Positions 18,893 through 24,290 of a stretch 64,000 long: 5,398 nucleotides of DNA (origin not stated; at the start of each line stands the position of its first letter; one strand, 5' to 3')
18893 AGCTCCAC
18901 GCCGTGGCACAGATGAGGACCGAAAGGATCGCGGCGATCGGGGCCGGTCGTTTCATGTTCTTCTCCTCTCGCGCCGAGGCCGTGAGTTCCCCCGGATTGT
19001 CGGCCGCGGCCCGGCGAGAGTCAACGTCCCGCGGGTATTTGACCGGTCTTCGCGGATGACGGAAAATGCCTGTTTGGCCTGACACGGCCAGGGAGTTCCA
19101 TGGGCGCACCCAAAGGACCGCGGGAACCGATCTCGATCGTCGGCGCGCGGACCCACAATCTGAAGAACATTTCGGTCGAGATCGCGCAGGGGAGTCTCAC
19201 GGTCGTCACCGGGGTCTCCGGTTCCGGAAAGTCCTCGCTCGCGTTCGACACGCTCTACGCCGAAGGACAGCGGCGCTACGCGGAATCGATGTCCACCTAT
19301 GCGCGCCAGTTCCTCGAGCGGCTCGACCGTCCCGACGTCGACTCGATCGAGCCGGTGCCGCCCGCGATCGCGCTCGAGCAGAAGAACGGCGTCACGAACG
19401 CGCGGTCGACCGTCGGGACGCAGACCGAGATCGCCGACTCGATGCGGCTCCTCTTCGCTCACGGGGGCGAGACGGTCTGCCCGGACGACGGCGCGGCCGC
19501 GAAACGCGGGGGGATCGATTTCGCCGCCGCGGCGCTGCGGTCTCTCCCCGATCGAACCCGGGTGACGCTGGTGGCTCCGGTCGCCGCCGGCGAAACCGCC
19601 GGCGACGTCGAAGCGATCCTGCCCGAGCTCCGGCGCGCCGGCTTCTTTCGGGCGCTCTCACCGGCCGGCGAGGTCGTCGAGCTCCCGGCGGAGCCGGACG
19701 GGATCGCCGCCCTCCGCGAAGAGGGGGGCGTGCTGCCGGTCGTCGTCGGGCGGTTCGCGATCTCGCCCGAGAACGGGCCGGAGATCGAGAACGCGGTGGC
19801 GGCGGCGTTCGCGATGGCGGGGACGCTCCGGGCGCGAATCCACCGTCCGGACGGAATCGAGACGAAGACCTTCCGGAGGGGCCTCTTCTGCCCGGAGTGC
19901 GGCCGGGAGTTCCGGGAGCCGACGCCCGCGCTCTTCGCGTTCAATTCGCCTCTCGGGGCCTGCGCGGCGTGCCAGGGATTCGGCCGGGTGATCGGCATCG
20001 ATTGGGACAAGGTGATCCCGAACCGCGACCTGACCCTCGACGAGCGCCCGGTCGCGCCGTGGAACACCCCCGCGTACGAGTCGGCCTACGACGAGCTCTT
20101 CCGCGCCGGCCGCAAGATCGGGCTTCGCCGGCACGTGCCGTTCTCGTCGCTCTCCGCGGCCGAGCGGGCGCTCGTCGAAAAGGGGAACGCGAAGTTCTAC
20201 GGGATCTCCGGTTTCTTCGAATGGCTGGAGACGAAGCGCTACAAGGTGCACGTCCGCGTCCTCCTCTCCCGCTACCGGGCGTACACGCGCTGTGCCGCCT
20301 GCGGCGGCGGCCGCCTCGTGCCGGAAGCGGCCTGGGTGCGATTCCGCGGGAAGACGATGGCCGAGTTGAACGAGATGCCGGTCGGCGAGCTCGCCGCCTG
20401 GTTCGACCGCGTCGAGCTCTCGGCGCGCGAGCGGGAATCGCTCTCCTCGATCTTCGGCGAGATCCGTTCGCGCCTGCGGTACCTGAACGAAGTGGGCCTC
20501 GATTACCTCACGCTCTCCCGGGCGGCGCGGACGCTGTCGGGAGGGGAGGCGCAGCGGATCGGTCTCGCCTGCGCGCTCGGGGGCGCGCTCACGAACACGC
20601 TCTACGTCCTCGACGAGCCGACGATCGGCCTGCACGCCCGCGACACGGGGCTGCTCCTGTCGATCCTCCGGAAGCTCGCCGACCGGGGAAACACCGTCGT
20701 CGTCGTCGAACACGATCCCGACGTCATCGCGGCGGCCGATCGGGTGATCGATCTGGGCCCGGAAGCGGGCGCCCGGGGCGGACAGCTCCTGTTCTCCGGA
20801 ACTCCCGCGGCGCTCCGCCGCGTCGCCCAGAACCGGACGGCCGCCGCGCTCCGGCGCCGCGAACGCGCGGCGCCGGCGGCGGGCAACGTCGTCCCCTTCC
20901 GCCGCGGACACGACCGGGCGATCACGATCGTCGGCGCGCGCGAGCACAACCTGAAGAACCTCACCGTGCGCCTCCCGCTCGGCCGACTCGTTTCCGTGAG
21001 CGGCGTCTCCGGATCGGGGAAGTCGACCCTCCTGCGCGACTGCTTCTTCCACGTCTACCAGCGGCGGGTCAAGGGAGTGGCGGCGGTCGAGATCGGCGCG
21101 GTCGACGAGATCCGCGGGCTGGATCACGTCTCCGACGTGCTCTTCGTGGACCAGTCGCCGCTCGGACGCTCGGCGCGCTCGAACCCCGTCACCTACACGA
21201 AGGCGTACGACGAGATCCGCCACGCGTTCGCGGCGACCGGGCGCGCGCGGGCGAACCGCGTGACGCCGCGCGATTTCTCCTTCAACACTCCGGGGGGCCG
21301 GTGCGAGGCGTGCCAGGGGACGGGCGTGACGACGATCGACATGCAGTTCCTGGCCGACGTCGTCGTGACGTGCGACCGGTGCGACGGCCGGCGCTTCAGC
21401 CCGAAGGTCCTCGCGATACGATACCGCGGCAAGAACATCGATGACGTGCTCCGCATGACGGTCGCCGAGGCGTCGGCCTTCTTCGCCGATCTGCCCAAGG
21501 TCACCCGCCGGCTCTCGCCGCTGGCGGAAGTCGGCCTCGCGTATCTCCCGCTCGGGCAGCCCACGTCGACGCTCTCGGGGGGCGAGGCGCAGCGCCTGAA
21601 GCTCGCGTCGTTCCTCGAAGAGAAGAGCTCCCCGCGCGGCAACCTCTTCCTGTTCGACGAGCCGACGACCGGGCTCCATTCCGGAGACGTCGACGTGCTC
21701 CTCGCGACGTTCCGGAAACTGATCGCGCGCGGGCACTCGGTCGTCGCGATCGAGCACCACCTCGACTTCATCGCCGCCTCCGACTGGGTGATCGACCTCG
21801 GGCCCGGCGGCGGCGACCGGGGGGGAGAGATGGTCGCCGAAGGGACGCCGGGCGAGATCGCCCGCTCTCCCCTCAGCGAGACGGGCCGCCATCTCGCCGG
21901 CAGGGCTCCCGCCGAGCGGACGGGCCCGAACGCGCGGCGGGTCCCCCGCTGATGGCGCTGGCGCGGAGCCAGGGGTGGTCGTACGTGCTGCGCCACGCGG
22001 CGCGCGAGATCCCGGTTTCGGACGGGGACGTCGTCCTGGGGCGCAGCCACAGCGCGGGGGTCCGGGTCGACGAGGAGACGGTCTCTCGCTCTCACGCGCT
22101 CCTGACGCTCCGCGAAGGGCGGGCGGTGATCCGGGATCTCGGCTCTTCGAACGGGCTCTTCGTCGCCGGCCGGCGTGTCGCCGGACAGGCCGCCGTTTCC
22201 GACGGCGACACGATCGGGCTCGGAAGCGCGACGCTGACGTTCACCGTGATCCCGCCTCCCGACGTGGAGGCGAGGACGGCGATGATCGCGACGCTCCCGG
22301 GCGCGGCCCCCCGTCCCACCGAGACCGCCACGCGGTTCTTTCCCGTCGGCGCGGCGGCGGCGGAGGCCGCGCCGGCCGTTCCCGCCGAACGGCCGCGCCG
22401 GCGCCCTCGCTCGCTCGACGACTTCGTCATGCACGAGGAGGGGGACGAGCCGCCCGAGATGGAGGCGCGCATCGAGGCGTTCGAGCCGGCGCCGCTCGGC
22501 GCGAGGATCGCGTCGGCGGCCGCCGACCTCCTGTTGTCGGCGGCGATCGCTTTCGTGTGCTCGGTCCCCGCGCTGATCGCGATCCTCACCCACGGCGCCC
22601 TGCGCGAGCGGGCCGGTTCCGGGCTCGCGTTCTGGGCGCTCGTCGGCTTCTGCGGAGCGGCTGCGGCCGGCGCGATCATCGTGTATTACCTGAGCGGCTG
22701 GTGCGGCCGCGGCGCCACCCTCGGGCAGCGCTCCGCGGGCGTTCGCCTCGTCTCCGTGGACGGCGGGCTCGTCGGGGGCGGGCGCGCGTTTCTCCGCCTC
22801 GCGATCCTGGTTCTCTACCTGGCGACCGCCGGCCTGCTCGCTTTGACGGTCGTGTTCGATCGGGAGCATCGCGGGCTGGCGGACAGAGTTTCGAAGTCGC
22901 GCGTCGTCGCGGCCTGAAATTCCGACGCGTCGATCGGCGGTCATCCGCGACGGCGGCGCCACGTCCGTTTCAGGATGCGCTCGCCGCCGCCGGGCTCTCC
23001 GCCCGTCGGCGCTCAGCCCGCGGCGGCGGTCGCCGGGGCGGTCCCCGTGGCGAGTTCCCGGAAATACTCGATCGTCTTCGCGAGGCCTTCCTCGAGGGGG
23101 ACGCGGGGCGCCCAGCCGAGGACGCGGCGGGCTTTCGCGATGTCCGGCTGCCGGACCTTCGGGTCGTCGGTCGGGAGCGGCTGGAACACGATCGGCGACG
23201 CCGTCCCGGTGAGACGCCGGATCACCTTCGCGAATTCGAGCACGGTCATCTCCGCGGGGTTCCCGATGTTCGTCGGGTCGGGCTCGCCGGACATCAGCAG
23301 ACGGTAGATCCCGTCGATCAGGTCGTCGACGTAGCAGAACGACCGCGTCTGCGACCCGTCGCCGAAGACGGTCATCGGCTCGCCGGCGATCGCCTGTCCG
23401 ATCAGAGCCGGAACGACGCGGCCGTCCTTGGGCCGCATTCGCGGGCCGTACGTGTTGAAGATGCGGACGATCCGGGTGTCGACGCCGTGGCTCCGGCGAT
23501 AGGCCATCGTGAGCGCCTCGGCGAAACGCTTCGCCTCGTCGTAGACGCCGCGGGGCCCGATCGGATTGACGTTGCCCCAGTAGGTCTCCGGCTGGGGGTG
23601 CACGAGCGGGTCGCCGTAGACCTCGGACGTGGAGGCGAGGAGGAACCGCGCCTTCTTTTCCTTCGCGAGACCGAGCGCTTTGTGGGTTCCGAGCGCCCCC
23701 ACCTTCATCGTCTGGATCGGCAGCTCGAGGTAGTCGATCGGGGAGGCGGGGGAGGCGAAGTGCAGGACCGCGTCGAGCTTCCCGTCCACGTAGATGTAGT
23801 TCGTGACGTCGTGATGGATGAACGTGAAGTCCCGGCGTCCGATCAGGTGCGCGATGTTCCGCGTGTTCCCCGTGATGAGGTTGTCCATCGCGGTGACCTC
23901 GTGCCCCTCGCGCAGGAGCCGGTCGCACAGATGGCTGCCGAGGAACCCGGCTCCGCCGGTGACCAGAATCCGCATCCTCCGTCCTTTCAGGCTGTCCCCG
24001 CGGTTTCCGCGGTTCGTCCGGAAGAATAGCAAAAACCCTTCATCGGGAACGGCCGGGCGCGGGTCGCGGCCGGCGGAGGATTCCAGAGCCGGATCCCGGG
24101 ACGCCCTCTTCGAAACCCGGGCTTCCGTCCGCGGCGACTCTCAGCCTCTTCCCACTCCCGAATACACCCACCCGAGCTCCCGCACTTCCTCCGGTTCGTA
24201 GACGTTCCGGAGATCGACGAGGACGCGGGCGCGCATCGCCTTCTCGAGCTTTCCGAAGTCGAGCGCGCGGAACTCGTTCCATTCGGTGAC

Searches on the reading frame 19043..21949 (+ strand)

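Call 44: search_protein_families(library=pfam, proteins=[window:19043-21949:+], max_evalue=0.00001)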
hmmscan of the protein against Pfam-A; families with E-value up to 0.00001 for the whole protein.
window:19043-21949:+ (969 aa): 8 families
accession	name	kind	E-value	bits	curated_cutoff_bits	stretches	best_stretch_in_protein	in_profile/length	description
PF00005.33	ABC_tran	-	3.2e-22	80.1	25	0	480-527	88-136/137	ABC transporter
PF13191.12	AAA_16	-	3.5e-09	37.8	32.6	0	642-684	19-58/167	AAA ATPase domain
PF20703.3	nSTAND1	-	4e-08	33.7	27.1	0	36-76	19-59/379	Novel STAND NTPase 1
PF13304.12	AAA_21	-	9e-08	33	27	0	497-560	237-301/304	AAA domain, putative AbiEii toxin, Type IV TA system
PF13555.12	AAA_29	-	1e-06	28.8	27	0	44-66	16-38/61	P-loop containing region of AAA domain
PF02463.25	SMC_N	-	1.1e-06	28.7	40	0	439-571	135-211/220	RecF/RecN/SMC N terminal domain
PF17755.6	UvrA_DNA-bind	-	1.2e-06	29.2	23.2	0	320-383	1-64/110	UvrA DNA-binding domain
PF17760.6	UvrA_inter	-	3.5e-06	27.3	23.3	1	164-260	9-100/109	UvrA interaction domain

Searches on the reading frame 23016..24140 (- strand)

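Call 44: search_protein_families(library=pfam, proteins=[window:23016-24140:-], max_evalue=0.00001)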
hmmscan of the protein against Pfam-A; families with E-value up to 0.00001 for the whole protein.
window:23016-24140:- (375 aa): 5 families
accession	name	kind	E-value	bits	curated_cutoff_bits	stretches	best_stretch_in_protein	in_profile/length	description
PF16363.11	GDP_Man_Dehyd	-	4.1e-53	181.4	27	1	59-356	1-332/332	GDP-mannose 4,6 dehydratase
PF01370.27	Epimerase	-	7e-53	179.9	20.9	1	58-293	1-240/240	NAD dependent epimerase/dehydratase family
PF01073.25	3Beta_HSD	-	9.1e-12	45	22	1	59-274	1-221/280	3-beta hydroxysteroid dehydrogenase/isomerase family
PF04321.23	RmlD_sub_bind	-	1.2e-09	38.1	27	1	56-325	1-244/287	RmlD substrate binding domain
PF07993.18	NAD_binding_4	-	6.5e-08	32.5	20.1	0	60-82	1-23/258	Male sterility protein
